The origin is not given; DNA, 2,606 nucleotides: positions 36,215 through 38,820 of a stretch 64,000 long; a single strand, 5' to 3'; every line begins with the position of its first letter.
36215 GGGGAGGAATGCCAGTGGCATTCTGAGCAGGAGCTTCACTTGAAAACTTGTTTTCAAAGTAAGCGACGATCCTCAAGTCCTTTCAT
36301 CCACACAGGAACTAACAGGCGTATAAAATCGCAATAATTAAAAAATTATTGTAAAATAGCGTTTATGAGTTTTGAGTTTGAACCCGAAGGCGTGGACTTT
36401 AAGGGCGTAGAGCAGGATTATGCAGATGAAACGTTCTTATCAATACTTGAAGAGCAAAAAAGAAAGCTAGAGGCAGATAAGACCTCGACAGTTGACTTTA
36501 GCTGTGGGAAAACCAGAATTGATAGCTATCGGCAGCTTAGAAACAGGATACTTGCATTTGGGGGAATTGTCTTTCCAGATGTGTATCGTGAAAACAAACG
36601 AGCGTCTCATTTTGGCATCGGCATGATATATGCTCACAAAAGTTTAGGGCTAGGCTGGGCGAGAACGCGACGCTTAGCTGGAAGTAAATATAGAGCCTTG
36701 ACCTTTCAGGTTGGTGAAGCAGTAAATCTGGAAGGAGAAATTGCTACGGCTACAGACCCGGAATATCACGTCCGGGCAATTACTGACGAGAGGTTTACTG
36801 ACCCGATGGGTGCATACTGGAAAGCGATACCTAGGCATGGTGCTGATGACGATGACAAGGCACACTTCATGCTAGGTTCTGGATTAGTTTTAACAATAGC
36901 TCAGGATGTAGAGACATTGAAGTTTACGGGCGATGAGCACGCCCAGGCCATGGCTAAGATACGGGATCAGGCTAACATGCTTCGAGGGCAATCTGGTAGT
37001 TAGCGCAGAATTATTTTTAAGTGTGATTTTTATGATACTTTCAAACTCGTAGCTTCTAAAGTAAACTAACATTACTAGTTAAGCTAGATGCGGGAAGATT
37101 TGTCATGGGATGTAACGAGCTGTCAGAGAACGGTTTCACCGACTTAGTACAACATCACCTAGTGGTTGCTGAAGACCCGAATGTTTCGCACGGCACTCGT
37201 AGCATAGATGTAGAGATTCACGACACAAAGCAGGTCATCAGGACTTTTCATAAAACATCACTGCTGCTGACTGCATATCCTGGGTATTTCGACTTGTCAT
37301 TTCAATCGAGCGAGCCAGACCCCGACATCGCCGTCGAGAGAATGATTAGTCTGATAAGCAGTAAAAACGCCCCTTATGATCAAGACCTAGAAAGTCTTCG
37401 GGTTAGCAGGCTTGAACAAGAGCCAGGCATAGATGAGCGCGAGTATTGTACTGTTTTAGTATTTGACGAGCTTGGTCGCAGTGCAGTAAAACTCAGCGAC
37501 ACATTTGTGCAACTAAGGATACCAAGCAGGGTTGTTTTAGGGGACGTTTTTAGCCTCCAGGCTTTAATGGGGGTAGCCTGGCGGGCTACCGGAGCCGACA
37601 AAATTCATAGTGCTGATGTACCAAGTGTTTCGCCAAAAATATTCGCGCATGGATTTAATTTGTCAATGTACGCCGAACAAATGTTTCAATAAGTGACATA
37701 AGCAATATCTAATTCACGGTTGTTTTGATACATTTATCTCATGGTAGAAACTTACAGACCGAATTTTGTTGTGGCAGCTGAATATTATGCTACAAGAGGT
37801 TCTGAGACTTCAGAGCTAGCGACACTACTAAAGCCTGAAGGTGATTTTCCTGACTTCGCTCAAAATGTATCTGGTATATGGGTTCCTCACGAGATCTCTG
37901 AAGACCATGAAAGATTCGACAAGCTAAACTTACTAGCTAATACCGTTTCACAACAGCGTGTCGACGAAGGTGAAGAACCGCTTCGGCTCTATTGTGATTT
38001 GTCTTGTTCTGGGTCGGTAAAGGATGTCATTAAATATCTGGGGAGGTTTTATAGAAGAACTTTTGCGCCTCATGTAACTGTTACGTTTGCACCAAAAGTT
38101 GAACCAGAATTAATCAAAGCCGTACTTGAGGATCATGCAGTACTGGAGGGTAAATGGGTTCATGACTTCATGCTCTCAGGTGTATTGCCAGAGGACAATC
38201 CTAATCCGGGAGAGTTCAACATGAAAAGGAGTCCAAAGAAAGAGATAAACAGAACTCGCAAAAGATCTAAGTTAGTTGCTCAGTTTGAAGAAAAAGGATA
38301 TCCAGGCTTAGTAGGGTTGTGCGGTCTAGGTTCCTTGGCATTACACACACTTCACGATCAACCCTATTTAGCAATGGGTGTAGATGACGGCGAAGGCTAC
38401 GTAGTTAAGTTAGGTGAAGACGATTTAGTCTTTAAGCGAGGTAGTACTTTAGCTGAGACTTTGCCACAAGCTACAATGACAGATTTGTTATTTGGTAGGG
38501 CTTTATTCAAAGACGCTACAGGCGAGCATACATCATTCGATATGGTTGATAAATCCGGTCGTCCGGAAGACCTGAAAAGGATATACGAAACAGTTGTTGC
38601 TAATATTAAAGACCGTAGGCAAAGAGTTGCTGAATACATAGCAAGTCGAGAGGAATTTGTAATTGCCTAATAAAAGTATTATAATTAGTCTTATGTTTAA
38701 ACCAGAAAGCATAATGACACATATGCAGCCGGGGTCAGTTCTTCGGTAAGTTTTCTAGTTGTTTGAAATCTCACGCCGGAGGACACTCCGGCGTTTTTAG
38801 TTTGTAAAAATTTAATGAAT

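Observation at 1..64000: About twenty unassignable ORFs, all on the + strand, occupy almost every junction between conserved housekeeping genes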

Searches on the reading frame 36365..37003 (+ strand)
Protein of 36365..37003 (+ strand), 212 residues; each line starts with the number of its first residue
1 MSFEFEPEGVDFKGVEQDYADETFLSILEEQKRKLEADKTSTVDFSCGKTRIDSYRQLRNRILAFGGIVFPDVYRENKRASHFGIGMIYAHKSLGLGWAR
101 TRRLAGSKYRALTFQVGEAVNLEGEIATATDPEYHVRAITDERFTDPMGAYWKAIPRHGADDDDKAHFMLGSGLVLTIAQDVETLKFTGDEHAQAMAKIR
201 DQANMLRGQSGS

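Call 4: search_protein_families(library=pfam, max_evalue=0.1, proteins=[window:36365-37003:+])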
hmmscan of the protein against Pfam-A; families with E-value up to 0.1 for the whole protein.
window:36365-37003:+ (212 aa): 0 families

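Call 49: search_protein_families(library=ncbifam, max_evalue=0.01, proteins=[window:36365-37003:+])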
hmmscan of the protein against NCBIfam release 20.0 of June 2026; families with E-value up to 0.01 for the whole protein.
window:36365-37003:+ (212 aa): 0 families

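Call 94: search_protein_families(library=phrogs, max_evalue=0.01, proteins=[window:36365-37003:+])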
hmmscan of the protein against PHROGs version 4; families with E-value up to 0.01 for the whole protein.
window:36365-37003:+ (212 aa): 0 families

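Call 96: search_protein_families(library=padloc, max_evalue=0.01, proteins=[window:36365-37003:+])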
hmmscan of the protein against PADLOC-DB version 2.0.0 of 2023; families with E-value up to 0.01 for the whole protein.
window:36365-37003:+ (212 aa): 0 families

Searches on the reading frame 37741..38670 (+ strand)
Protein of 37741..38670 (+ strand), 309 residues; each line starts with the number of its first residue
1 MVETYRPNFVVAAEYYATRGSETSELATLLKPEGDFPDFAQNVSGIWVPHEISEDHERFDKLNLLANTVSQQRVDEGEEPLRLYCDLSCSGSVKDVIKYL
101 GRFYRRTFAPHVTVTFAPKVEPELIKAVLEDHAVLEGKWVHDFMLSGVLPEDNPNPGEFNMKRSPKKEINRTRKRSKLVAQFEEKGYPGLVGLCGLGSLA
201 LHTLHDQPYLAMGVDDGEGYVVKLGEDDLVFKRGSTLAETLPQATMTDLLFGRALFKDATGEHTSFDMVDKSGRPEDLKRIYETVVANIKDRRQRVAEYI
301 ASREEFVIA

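Call 4: search_protein_families(library=pfam, max_evalue=0.1, proteins=[window:37741-38670:+])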
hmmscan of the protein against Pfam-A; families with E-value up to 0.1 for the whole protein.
window:37741-38670:+ (309 aa): 0 families

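Call 33: find_homologous_proteins(query=window:37741-38670:+, max_evalue=0.001)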
Query window:37741-38670:+ (309 aa): 1 proteins with E <= 0.001 among 1406 candidates.
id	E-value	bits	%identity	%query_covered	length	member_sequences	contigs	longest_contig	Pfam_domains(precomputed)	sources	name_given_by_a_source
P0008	6.2e-206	701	100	100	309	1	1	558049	-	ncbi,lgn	-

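Call 49: search_protein_families(library=ncbifam, max_evalue=0.01, proteins=[window:37741-38670:+])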
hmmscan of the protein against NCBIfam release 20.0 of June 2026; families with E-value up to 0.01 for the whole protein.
window:37741-38670:+ (309 aa): 0 families

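Call 94: search_protein_families(library=phrogs, max_evalue=0.01, proteins=[window:37741-38670:+])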
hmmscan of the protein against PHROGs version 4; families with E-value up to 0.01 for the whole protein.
window:37741-38670:+ (309 aa): 0 families

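Call 96: search_protein_families(library=padloc, max_evalue=0.01, proteins=[window:37741-38670:+])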
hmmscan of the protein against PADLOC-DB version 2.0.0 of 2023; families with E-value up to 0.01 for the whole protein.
window:37741-38670:+ (309 aa): 0 families
